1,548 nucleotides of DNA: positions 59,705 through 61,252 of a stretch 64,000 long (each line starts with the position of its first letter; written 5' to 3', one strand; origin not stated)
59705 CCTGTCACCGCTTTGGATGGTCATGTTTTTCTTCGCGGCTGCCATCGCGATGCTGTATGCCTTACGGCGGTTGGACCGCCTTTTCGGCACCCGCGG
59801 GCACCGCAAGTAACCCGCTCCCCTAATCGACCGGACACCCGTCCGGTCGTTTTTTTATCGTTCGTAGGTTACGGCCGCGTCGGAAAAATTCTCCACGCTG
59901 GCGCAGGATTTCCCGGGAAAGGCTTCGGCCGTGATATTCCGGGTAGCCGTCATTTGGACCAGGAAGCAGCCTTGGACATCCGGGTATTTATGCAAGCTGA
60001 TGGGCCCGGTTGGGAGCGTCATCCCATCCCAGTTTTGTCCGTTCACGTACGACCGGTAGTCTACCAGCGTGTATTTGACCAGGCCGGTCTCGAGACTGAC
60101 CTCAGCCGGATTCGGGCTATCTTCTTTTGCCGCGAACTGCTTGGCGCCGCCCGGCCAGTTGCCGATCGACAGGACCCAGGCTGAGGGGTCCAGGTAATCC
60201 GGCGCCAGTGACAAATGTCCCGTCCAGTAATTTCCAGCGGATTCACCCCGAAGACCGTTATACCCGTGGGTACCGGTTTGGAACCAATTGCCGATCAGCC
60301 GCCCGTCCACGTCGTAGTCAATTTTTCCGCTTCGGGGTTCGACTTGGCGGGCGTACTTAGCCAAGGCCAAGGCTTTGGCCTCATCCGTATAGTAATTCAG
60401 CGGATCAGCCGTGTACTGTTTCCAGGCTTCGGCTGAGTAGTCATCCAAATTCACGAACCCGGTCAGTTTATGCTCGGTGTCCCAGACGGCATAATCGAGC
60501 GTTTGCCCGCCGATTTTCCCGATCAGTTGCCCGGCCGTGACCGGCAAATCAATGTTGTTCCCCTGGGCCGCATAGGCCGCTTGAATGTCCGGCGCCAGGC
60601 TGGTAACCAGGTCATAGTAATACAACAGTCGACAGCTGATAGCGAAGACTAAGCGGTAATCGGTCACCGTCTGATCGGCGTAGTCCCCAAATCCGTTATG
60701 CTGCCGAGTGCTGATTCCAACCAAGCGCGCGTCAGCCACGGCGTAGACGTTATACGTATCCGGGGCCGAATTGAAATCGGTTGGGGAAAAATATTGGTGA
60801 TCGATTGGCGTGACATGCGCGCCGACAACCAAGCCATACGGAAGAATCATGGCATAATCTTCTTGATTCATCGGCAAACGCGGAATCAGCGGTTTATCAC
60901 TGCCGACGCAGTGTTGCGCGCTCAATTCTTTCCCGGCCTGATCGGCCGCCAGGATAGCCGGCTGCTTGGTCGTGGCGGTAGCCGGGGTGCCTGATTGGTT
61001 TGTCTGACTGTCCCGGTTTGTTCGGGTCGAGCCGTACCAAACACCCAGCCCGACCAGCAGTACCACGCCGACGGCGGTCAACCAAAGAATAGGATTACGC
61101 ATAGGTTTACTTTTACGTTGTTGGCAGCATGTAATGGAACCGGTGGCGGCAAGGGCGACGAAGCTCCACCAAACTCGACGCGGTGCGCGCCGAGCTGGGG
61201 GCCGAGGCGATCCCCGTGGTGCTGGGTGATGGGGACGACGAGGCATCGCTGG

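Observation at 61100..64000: Abrupt switch to about 70% GC with frameshift-riddled actinobacterial-type gene fragments: chimeric join or degraded foreign insertion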

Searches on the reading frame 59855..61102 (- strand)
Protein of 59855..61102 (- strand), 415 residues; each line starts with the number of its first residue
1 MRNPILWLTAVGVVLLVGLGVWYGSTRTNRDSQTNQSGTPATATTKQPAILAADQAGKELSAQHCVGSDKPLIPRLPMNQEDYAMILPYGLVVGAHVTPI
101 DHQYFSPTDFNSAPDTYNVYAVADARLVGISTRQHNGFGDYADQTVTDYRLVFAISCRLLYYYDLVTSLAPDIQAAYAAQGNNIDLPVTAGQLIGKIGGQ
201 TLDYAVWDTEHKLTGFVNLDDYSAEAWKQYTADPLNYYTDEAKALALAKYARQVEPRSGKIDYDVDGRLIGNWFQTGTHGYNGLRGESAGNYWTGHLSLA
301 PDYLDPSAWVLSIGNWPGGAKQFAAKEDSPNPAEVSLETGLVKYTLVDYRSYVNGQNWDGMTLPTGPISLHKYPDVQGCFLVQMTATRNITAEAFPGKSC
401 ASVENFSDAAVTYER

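Call 6: find_encoding_contigs(protein=window:59855-61102:-, flank=10000, max_places=10)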
Protein window:59855-61102:- (415 aa): no gene with exactly this product is on record in the collection.

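Call 7: search_protein_families(library=pfam, proteins=[window:59855-61102:-])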
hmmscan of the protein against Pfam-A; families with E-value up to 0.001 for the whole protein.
window:59855-61102:- (415 aa): 0 families

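Call 19: find_related_loci(query=window:59855-61102:-, collection=metagenome_contigs, flank=6000)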
Query window:59855-61102:- (415 aa) in metagenome_contigs; peptide patterns used: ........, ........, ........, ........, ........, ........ (x = any residue, [..] = any of these).
258 stretches matched a pattern, but none encodes a relative of the query by tblastn (E <= 1e-3).

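Call 23: find_homologous_proteins(query=window:59855-61102:-)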
Query window:59855-61102:- (415 aa): 719 proteins with E <= 0.001 among 8000 candidates; the best 120 are listed.
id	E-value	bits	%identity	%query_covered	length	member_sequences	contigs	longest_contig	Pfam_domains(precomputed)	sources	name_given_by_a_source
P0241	8.8e-285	962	100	100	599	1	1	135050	-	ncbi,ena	-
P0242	8.7e-177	606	68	93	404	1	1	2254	-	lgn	-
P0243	1.9e-174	598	77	80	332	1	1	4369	-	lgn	-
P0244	2.6e-173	595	64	98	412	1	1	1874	-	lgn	-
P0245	6.4e-168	577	62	99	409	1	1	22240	-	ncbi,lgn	-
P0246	5.1e-165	567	66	87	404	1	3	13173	-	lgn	-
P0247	6.8e-162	557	61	100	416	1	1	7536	-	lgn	-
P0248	3.8e-159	548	57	99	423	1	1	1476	-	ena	-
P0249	1.4e-156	540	56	100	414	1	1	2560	-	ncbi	-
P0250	1.9e-154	533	57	97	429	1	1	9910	-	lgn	-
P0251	2.3e-152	526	59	93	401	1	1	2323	-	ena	-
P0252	1.0e-151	524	62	87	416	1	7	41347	-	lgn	-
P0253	7.0e-150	517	57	99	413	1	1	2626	-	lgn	-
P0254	1.1e-146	507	61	86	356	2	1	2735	-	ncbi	-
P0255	2.0e-145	503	59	88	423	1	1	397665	-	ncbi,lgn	-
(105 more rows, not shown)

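Call 24: find_encoding_contigs(protein=P0241, flank=10000, max_places=6)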
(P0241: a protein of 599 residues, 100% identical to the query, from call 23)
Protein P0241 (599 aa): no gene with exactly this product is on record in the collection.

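Call 25: list_cluster_members(proteins=[P0241, P0245, P0243, P0242])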
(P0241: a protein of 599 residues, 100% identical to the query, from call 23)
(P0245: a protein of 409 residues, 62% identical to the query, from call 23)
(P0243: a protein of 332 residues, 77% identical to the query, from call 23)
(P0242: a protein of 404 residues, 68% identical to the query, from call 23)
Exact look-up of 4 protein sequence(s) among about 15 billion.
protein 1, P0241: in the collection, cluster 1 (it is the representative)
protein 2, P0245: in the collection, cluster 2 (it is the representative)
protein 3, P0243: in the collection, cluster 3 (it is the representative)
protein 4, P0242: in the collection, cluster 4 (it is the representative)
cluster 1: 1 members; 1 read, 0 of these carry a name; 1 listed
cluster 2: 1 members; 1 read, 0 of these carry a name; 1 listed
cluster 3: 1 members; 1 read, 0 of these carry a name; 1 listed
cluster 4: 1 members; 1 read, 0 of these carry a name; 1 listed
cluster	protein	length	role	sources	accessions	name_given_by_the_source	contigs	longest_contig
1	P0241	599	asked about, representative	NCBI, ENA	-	-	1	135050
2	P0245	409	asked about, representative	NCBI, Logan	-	-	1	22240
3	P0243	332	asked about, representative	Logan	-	-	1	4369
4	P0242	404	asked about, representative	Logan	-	-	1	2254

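Call 34: find_encoding_contigs(protein=P0243, flank=8000, max_places=3)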
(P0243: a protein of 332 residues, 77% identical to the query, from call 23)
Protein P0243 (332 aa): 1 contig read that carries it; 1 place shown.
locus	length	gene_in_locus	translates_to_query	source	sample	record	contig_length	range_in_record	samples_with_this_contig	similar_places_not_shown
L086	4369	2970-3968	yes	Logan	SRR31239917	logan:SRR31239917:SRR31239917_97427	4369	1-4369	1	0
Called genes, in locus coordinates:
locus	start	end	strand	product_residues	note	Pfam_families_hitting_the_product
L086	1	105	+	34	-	?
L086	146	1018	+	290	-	PF00005:ABC_tran, PF13304:AAA_21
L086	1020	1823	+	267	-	PF01061:ABC2_membrane (weak), PF12679:ABC2_membrane_2, PF12698:ABC2_membrane_3, PF10920:DUF2705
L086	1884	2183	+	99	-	-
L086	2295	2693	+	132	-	PF07883:Cupin_2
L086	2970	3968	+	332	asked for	-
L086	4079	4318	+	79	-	PF14242:DUF4342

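Call 35: find_encoding_contigs(protein=P0245, flank=8000, max_places=3)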
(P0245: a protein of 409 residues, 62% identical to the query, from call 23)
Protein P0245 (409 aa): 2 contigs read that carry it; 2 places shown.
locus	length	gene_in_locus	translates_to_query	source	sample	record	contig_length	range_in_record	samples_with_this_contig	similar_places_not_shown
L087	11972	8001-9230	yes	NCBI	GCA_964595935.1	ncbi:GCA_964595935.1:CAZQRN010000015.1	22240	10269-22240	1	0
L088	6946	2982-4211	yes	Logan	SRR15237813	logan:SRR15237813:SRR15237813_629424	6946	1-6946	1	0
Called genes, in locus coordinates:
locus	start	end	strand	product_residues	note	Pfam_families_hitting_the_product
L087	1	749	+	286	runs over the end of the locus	PF02086:MethyltransfD12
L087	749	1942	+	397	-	PF01420:Methylase_S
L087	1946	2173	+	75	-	-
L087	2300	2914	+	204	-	PF01872:RibD_C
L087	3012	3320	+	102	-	PF13376:OmdA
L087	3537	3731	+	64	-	-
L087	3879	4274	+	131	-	PF13671:AAA_33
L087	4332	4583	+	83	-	-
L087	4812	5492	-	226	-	PF00636:Ribonuclease_3 (weak), PF14622:Ribonucleas_3_3 (weak)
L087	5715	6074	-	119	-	-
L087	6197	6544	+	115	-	PF12643:MazG-like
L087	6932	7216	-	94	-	-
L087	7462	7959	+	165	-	PF03449:GreA_GreB_N, PF01272:GreA_GreB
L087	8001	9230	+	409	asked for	-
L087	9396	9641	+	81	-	PF08818:DUF1801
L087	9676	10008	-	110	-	-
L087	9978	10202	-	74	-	-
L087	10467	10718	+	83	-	PF04993:TfoX_N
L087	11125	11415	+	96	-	-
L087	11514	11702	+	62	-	-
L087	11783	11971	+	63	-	?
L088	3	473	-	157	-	?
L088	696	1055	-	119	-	-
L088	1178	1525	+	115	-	PF12643:MazG-like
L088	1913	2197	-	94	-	-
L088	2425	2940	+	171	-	PF03449:GreA_GreB_N, PF01272:GreA_GreB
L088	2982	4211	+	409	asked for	-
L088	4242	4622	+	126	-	PF08818:DUF1801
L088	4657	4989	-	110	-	-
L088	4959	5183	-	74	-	-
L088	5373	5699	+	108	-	PF04993:TfoX_N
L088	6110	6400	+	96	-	-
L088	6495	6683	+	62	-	-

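Call 50: search_protein_families(library=ncbifam, proteins=[window:59855-61102:-], max_evalue=0.1)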
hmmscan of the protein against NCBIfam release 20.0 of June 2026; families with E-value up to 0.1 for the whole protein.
window:59855-61102:- (415 aa): 0 families
